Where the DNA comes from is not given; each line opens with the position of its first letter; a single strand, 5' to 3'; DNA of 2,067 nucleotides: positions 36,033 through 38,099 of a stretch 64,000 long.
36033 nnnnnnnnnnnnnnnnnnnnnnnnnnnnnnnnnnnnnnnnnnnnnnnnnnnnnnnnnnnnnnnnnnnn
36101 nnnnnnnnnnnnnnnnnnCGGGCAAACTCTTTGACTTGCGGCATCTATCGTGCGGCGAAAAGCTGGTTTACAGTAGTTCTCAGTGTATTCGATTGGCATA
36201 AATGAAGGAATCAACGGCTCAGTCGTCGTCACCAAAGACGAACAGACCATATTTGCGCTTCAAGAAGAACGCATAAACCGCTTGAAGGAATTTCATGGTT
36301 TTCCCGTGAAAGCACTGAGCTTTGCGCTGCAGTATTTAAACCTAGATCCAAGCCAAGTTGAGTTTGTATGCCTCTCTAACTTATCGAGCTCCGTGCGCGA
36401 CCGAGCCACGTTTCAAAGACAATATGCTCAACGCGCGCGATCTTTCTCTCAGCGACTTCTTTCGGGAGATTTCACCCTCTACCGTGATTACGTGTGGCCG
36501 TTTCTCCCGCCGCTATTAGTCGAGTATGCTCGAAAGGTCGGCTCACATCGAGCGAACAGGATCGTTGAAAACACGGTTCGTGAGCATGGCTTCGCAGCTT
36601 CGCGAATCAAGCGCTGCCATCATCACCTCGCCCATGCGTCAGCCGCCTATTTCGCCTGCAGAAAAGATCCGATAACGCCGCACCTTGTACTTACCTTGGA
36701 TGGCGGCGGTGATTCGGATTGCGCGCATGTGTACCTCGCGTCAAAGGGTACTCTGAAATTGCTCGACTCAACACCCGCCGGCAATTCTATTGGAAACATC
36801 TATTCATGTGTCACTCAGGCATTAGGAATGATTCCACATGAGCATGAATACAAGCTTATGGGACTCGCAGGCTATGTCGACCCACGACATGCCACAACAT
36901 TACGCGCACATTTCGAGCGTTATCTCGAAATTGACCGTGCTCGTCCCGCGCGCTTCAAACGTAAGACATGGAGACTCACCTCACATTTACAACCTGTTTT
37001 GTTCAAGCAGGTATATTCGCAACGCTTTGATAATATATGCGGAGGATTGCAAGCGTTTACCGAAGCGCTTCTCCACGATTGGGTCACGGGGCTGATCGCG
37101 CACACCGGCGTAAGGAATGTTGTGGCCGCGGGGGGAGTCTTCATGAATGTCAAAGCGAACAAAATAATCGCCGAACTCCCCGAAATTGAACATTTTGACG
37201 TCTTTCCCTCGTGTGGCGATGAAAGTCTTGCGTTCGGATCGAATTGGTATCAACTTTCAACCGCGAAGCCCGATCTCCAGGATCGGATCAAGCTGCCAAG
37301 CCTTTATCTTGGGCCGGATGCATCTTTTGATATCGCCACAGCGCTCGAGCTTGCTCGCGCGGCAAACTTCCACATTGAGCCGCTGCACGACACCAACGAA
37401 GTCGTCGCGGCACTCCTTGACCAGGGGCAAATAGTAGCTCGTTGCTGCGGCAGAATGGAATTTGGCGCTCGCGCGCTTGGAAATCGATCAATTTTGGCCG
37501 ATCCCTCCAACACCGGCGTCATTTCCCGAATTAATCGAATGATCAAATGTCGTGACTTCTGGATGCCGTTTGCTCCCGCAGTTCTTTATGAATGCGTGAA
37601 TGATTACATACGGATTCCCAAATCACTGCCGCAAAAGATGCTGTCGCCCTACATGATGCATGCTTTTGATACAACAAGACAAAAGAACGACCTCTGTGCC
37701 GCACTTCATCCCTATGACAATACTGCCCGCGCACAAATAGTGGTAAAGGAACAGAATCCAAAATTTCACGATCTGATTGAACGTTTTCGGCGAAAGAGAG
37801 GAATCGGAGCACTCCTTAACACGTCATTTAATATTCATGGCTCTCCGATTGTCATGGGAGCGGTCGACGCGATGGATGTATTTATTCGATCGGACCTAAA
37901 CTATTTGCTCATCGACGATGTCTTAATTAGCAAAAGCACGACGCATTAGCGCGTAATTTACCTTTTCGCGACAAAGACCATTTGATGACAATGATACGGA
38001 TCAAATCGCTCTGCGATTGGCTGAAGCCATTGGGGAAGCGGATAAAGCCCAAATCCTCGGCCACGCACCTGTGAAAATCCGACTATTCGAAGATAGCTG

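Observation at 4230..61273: About 57-kb glycan locus with about ten paralogous GT-C/DUF2029-like membrane transferases, three polyprenyl-P-sugar synthases and a Wzm/Wzt exporter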

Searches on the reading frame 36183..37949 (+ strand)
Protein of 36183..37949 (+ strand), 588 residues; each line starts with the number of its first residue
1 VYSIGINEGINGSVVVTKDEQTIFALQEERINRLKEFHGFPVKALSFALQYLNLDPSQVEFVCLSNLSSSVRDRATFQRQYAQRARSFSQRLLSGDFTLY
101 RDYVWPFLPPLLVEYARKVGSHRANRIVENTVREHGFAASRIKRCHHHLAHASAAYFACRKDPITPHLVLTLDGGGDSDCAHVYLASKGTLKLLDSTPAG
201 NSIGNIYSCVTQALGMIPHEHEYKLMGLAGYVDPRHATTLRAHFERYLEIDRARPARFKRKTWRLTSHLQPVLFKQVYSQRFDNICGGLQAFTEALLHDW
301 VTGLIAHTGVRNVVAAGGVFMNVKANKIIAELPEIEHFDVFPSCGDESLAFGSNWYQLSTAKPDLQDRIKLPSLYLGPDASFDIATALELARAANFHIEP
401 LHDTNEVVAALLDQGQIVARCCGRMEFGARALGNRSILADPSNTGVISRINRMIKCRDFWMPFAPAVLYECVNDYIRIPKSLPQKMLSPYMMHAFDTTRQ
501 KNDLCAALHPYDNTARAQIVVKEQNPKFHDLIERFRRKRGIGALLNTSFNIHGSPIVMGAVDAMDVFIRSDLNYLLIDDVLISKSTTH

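Call 6: search_protein_families(library=pfam, proteins=[window:36183-37949:+], max_evalue=0.001)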
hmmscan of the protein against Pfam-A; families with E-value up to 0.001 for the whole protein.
window:36183-37949:+ (588 aa): 2 families
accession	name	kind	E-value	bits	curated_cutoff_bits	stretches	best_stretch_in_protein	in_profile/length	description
PF16861.10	Carbam_trans_C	-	9.3e-57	191.7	27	1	409-584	1-170/170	Carbamoyltransferase C-terminus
PF02543.21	Carbam_trans_N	-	7.2e-29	101.7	24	1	11-352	11-343/346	Carbamoyltransferase N-terminus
